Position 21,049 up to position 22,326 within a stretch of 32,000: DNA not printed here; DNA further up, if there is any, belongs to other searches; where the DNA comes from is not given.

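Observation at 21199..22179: Middle gene looks like an M48 zinc-metallopeptidase fold with every catalytic ligand replaced (pseudo-protease?)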

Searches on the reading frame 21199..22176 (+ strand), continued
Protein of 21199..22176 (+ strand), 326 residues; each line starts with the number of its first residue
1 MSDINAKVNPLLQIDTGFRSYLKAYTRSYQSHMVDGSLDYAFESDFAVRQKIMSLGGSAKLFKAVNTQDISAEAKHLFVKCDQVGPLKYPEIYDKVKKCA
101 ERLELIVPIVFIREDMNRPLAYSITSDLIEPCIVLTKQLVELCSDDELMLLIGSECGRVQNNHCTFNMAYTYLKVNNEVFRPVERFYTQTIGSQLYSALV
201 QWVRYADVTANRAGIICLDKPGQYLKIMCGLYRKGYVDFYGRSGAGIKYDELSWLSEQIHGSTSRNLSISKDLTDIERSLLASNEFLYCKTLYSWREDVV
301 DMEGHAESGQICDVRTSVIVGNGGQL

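Call 32: find_encoding_contigs(protein=P0132, flank=7000, max_places=2)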
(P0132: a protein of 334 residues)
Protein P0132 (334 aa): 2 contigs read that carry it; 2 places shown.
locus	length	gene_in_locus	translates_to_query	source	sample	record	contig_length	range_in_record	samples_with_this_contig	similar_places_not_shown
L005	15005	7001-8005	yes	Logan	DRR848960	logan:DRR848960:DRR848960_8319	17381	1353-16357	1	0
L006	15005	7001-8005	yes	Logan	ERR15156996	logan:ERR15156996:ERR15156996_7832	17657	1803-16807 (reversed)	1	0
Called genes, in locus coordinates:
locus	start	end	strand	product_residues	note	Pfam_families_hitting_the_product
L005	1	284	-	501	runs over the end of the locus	PF00239:Resolvase, PF07508:Recombinase, PF13408:Zn_ribbon_recom, PF14287:DUF4368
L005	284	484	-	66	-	PF05713:MobC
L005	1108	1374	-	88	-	PF20648:DUF6809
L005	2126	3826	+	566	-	PF03193:RsgA_GTPase (faint), PF00350:Dynamin_N, PF01926:MMR_HSR1 (weak), PF00009:GTP_EFTU, PF22298:Tsr1_G-like (faint)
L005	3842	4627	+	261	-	PF12773:DZR, PF13240:Zn_Ribbon_1 (weak), PF13248:Zn_ribbon_3 (faint)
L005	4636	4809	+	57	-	PF13240:Zn_Ribbon_1, PF13248:Zn_ribbon_3 (faint), PF17032:Zn_ribbon_15 (faint), PF24460:DUF7575 (faint), PF12773:DZR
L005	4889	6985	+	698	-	PF00009:GTP_EFTU (weak), PF00350:Dynamin_N, PF01926:MMR_HSR1, PF21808:Dynamin-like_hel_bact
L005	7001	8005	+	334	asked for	PF01435:Peptidase_M48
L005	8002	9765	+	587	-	PF00009:GTP_EFTU (weak), PF00350:Dynamin_N, PF01926:MMR_HSR1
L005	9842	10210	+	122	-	PF13240:Zn_Ribbon_1 (weak)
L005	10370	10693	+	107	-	-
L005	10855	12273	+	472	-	PF13306:LRR_5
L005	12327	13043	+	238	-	-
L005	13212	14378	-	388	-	PF13102:Phage_int_SAM_5, PF14659:Phage_int_SAM_3, PF00589:Phage_integrase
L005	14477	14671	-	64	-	PF12728:HTH_17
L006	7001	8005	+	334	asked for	PF01435:Peptidase_M48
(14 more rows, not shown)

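Call 36: find_related_loci(query=A3, collection=genome_contigs, flank=7000)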
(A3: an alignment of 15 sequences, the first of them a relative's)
Query A3 (334 aa) in genome_contigs; peptide patterns used: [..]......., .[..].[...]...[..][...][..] (x = any residue, [..] = any of these).
600 stretches matched a pattern (row limit reached: there are more); 552 encode a relative of the query (tblastn E <= 1e-3); the best 80 are kept; 80 distinct loci.
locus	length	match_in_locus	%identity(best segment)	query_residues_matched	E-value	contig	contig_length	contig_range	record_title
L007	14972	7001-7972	53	8-334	3e-118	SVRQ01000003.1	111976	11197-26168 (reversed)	MAG: Oscillospiraceae bacterium isolate SIG647 NODE_4119_length_111976_cov_3.449088, whole genome shotgun sequence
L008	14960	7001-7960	49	10-333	3e-110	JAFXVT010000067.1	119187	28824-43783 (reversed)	MAG: Ruminococcus sp. isolate RGIG6790 Sheep_Rumen-3__c1660243, whole genome shotgun sequence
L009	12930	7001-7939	48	10-329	2e-104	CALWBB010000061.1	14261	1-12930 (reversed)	MAG: uncultured Merdimonas sp. isolate BRZ_NC__bin21 genome assembly, contig: BRZ_NC__NODE_2889_length_14261_cov_7.18647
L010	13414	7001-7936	48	10-329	4e-104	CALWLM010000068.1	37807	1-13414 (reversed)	MAG: uncultured Lachnospiraceae bacterium isolate E15__bin96 genome assembly, contig: E15__k127_18084, whole genome shot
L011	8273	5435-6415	46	10-334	2e-101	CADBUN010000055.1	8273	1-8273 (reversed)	MAG: uncultured Ruminococcus sp. isolate RUG14312 genome assembly, contig: RUG14312_asm_55, whole genome shotgun sequenc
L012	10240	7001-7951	48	10-334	4e-101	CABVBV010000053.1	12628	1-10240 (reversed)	MAG TPA_asm: uncultured Clostridiales bacterium isolate MGYG-HGUT-04575 genome assembly, contig: GUT_GENOME283379_53, wh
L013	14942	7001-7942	45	10-330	2e-100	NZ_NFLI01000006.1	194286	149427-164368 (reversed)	Lachnoclostridium sp. An131 An131_contig_6, whole genome shotgun sequence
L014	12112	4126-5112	46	7-334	7e-100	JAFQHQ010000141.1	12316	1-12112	MAG: Clostridia bacterium isolate RGIG1828 Goat_Cecum-5__c445635, whole genome shotgun sequence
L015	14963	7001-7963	48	9-327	1e-98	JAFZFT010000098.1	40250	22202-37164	MAG: Clostridia bacterium isolate RGIG7726 Water_buffalos_Rectum-3__c276387, whole genome shotgun sequence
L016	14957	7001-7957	45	4-330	1e-98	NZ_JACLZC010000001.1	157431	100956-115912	Pseudoflavonifractor phocaeensis strain An569 An569_contig-110_0, whole genome shotgun sequence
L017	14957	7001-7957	46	9-333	1e-97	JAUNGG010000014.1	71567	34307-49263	MAG: Lachnospiraceae bacterium isolate S26M_St_45 NODE_220_length_71567_cov_18.071443, whole genome shotgun sequence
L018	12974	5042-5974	45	8-325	3e-95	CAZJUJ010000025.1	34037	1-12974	MAG TPA_asm: uncultured Oscillospiraceae bacterium isolate SRP313737_co1_185 genome assembly, contig: NODE_2037_length_3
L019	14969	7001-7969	45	1-330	6e-94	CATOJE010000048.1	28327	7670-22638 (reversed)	MAG TPA_asm: uncultured Lachnospiraceae bacterium isolate MGG30527_1680015434 genome assembly, contig: SAMEA27200668_706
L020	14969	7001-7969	43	1-330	3e-89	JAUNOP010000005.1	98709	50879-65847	MAG: Eubacteriales bacterium isolate S34M_St_66 NODE_56_length_98709_cov_16.478764, whole genome shotgun sequence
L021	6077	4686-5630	46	9-327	1e-88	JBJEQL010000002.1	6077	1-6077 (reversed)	MAG: Oscillospiraceae bacterium isolate PUUB39_bin.016 NODE_10093_length_6077_cov_7.515277, whole genome shotgun sequenc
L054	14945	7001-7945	38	8-330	5e-64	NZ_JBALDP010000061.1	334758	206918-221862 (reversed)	MAG: Nostoc sp. isolate P2090 bin 22 NODE_6_length_334758_cov_103.406573, whole genome shotgun sequence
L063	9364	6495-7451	34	9-325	4e-55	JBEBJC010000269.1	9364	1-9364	MAG: Myxococcota bacterium isolate SF1_9 NODE_4322_length_9364_cov_3.845548, whole genome shotgun sequence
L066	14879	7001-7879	34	11-304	6e-51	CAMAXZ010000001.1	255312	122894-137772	MAG: Klebsiella pneumoniae isolate ME-21oct19-254 genome assembly, contig: ME-21oct19-C29, whole genome shotgun sequence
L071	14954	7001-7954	32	9-329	7e-46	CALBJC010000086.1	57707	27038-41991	MAG TPA_asm: uncultured Clostridia bacterium isolate SRR6425804_bin.58_CONCOCT_v1.1_MAG genome assembly, contig: ERZ1767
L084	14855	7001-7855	33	19-325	8e-41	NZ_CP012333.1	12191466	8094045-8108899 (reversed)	Labilithrix luteola strain DSM 27648 chromosome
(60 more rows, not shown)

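Call 51: find_encoding_contigs(protein=P0003, flank=6000, max_places=1)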
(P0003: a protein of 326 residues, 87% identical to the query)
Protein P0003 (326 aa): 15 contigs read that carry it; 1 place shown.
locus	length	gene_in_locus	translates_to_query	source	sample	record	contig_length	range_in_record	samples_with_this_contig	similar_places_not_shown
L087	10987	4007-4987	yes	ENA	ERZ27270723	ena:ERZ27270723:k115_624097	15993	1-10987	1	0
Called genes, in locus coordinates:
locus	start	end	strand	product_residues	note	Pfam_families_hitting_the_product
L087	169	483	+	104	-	-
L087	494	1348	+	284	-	-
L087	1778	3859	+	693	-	PF00009:GTP_EFTU (weak), PF00350:Dynamin_N, PF01926:MMR_HSR1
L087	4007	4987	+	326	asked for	-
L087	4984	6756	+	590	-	PF00350:Dynamin_N, PF01926:MMR_HSR1 (faint)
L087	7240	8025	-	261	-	PF00702:Hydrolase (weak), PF08282:Hydrolase_3, PF05116:S6PP (weak)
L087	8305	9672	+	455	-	-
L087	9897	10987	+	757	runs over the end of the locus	PF27449:LtaS_N, PF00884:Sulfatase, PF01663:Phosphodiest (faint)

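Call 52: find_encoding_contigs(protein=P0005, flank=6000, max_places=1)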
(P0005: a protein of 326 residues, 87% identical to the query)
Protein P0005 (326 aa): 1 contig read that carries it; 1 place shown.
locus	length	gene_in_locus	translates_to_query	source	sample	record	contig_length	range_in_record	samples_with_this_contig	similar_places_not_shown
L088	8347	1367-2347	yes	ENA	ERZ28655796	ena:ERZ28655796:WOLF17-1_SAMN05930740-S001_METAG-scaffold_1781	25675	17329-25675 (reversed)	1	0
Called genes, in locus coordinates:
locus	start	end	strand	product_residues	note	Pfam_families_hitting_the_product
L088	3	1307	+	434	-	?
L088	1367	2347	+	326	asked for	-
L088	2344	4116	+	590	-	PF00350:Dynamin_N, PF01926:MMR_HSR1 (weak)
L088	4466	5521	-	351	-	PF02517:Rce1-like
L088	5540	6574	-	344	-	PF01636:APH (weak)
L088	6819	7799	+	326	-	PF01408:GFO_IDH_MocA, PF01488:Shikimate_DH (weak), PF03807:F420_oxidored (weak), PF02894:GFO_IDH_MocA_C (weak), PF22725:GFO_IDH_MocA_C3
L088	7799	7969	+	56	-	-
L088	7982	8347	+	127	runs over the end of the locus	-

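Call 53: find_encoding_contigs(protein=P0014, flank=6000, max_places=1)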
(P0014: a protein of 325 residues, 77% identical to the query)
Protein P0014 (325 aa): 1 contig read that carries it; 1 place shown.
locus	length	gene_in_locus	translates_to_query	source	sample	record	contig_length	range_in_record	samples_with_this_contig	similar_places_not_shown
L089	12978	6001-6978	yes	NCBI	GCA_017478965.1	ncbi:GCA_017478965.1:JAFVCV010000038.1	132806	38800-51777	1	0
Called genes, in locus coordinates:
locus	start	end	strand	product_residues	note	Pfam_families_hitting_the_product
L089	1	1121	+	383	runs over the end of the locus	PF01497:Peripla_BP_2 (weak)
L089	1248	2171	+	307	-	PF01032:FecCD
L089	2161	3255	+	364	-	PF00005:ABC_tran, PF13304:AAA_21 (faint), PF27219:MJ0874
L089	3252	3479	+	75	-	-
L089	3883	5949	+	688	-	PF00009:GTP_EFTU (weak), PF00350:Dynamin_N, PF01926:MMR_HSR1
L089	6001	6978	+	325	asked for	-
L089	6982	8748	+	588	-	PF00350:Dynamin_N, PF01926:MMR_HSR1 (weak)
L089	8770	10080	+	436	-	-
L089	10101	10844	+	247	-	PF01987:AIM24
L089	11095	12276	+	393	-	PF07221:GlcNAc_2-epim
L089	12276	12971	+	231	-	-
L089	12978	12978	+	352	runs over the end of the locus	PF01008:IF-2B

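Call 62: search_dna_similar(query=L066:6986-7942:+, collection=plasmids, mode=protein, max_rows=12)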
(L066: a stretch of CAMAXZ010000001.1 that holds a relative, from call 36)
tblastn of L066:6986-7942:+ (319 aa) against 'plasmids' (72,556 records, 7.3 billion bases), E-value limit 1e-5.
Records with a match: 26; places in all: 29; records where one place covers at least 80% of the query: 0.
Best place of each record, by identity: <60% 26.
By first word of the organism name: Thermus 5; Thioclava 4; Burkholderia 3; Tsukamurella 1; Bernardetia 1; Rhodococcus 1; Enterococcus 1; Nonomuraea 1; Georgenia 1; Halorubrum 1; and 7 more.
By predicted mobility (MOB-suite, as given by PLSDB): non-mobilizable 20; mobilizable 4; conjugative 2.
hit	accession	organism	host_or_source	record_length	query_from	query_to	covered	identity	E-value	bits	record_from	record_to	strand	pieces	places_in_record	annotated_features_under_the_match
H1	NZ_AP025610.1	Thermus thermophilus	-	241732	36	289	80%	29.4%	2e-18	94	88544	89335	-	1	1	M48 family metallopeptidase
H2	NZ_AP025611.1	Thermus thermophilus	-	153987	36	289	80%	29.0%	3e-18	93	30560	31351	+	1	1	M48 family metallopeptidase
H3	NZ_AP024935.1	Thermus thermophilus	-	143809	36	279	76%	29.7%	8e-16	86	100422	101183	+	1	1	M48 family metallopeptidase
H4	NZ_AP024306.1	Thermus thermophilus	-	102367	36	279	76%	29.4%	1e-16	88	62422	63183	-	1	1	M48 family metallopeptidase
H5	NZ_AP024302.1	Thermus thermophilus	-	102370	36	279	76%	29.4%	1e-16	88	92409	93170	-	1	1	M48 family metallopeptidase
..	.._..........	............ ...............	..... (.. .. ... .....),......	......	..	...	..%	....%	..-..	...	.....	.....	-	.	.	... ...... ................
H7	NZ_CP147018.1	Bernardetia sp. Wsw4-3y2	Red alga,Red algae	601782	70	282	67%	30.7%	2e-18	93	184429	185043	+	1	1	M48 family metallopeptidase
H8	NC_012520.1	Rhodococcus opacus B4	-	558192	69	288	69%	27.3%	9e-16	86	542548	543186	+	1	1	M48 family metallopeptidase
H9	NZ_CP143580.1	Enterococcus faecalis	Homo sapiens,bacterial isolate,sonicate ...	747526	76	288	67%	27.2%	2e-7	81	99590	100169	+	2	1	none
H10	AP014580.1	Burkholderia sp. RPE67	Riptortus pedestris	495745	95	304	66%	25.9%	2e-6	57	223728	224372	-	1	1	htpX: protease HtpX homolog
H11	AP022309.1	Burkholderia sp. SFA1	-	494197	95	304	66%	25.9%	3e-6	56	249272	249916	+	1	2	htpX_3: protease HtpX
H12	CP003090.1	Burkholderia sp. YI23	-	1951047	95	304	66%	25.9%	3e-6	56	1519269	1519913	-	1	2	protease (heat shock protein)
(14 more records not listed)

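Call 63: search_dna_similar(query=P0132, collection=phages, mode=protein, max_rows=10)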
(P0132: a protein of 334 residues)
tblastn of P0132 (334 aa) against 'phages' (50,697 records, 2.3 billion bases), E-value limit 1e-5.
Records with a match: 1; places in all: 1; records where one place covers at least 80% of the query: 1.
Best place of each record, by identity: <60% 1.
By first word of the organism name: Bacteriophage 1.
By host as written in the record: - 1.
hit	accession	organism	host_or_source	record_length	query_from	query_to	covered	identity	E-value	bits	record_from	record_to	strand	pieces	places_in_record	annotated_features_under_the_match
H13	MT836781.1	Bacteriophage sp.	human fecal samples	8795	11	332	96%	29.6%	4e-35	141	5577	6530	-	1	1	record has no annotation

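Call 65: get_annotated_region(hit=H1, flank=6000)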
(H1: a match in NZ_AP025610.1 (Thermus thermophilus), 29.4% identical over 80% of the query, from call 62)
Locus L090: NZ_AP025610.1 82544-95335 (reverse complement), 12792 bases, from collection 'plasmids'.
description: Thermus thermophilus strain SNM3-3 plasmid pTthSNM3-3b, complete sequence
organism: Thermus thermophilus (NCBI taxid 274)
taxonomy: Bacteria; Deinococcota; Deinococci; Thermales; Thermaceae; Thermus; Thermus thermophilus
host: -; source: -; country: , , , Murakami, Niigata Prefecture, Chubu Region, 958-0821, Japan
typing (MOB-suite, as given by PLSDB): non-mobilizable; replicon rep_cluster_1121
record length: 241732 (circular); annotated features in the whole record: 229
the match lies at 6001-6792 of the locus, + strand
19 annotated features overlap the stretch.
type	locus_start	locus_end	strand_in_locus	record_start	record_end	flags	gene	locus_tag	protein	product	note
CDS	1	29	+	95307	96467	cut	-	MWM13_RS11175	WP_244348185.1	acyl-CoA dehydrogenase family protein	-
CDS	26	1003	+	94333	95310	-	-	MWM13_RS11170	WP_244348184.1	phosphotransferase family protein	-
CDS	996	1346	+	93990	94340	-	-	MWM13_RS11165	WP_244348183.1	DUF6285 domain-containing protein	-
CDS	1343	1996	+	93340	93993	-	-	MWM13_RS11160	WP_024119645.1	histidine phosphatase family protein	-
CDS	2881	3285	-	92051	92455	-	-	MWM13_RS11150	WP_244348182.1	type II toxin-antitoxin system VapC family toxin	-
CDS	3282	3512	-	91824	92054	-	-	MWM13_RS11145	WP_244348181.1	type II toxin-antitoxin system prevent-host-death family antitoxin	GO:0008219 - cell death [Evidence IEA]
CDS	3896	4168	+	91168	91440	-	-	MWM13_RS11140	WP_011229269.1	BrnT family toxin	-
CDS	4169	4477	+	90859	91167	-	-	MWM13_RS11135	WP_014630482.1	CopG family antitoxin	-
CDS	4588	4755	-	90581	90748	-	-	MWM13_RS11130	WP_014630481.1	hypothetical protein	-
CDS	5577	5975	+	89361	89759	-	-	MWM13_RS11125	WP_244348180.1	HNH endonuclease signature motif containing protein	-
CDS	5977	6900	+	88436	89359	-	-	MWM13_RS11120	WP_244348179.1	M48 family metallopeptidase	-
CDS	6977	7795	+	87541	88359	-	-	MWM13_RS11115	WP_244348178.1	hypothetical protein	-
CDS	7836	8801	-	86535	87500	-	-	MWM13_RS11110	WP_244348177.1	recombinase XerD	-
CDS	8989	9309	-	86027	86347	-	-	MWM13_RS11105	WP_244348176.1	DUF2141 domain-containing protein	-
CDS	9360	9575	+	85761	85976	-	-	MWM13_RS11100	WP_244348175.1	ribbon-helix-helix protein, CopG family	GO:0006355 - regulation of DNA-templated transcription [Evidence IEA]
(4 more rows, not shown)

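Call 66: get_annotated_region(hit=H6, flank=6000)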
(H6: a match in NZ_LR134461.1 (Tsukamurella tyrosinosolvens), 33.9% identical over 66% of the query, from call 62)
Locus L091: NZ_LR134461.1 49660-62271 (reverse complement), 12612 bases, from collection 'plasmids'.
description: Tsukamurella tyrosinosolvens strain NCTC13231 plasmid 19, complete sequence
organism: Tsukamurella tyrosinosolvens (NCBI taxid 57704)
taxonomy: Bacteria; Actinomycetota; Actinomycetes; Mycobacteriales; Tsukamurellaceae; Tsukamurella; Tsukamurella tyrosinosolvens
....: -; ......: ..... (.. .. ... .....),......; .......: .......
typing (MOB-suite, as given by PLSDB): non-mobilizable
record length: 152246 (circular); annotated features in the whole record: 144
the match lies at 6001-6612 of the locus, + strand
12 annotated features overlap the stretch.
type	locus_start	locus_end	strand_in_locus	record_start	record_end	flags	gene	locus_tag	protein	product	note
CDS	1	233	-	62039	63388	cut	-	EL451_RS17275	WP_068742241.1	dicarboxylate/amino acid:cation symporter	-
CDS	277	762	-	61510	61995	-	grpE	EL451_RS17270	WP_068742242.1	nucleotide exchange factor GrpE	GO:0006457 - protein folding [Evidence IEA]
CDS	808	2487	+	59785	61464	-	-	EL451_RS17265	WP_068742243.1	Hsp70 family protein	-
CDS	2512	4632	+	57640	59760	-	-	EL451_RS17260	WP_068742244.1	hypothetical protein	-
CDS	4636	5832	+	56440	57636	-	-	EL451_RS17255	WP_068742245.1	multidrug effflux MFS transporter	GO:0055085 - transmembrane transport [Evidence IEA]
CDS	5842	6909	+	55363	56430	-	-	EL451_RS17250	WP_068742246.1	M48 family metallopeptidase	-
CDS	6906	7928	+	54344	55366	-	-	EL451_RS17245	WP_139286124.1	hypothetical protein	-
CDS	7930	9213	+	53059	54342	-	-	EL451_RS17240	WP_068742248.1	methyltransferase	-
CDS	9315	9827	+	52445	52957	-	-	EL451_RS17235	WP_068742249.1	M23 family metallopeptidase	-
CDS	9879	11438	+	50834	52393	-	zwf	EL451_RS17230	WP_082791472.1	glucose-6-phosphate dehydrogenase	GO:0006098 - pentose-phosphate shunt [Evidence IEA]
CDS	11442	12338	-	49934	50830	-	-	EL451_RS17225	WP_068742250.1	tyrosine recombinase XerC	GO:0007049 - cell cycle [Evidence IEA]; GO:0051301 - cell division [Evidence IEA]; GO:0007059 - chromosome segregation ...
CDS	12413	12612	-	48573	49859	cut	-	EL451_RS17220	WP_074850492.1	MFS transporter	GO:0055085 - transmembrane transport [Evidence IEA]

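Call 68: get_annotated_region(hit=H13, flank=6000)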
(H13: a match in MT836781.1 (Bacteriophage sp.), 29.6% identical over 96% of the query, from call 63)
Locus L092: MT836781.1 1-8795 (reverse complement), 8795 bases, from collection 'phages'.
description: UNVERIFIED: Bacteriophage sp. clone scaffold_3037 genomic sequence.
organism: Bacteriophage sp. (NCBI taxid 38018)
taxonomy: Viruses
host: -; source: human fecal samples; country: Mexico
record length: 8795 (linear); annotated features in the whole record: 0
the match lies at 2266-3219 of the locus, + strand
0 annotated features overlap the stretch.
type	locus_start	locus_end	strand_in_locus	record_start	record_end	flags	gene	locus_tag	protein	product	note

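Call 71: search_solved_structures(query=L054:4857-6902:+, max_evalue=1e-10, show_alignments=0)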
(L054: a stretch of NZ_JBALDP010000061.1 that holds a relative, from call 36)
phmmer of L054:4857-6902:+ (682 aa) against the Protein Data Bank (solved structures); distinct sequences matched with E-value up to 1e-10: 2.
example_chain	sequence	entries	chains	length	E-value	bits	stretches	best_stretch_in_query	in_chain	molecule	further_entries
2j68_A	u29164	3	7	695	7.4e-34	120.6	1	20-331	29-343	BACTERIAL DYNAMIN-LIKE PROTEIN | DYNAMIN FAMILY PROTEIN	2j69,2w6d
5owv_C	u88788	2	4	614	2.4e-12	49.6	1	58-209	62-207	GTP-binding protein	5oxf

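Call 72: search_solved_structures(query=L054:2322-4430:+, max_evalue=1e-10, show_alignments=0)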
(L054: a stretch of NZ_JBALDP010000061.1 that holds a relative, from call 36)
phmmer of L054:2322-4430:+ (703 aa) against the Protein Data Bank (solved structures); distinct sequences matched with E-value up to 1e-10: 2.
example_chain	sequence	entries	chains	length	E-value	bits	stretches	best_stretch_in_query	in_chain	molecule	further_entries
2j68_A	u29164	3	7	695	5e-31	111.4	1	37-336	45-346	BACTERIAL DYNAMIN-LIKE PROTEIN | DYNAMIN FAMILY PROTEIN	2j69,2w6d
5owv_C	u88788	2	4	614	2.4e-12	49.7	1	57-195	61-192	GTP-binding protein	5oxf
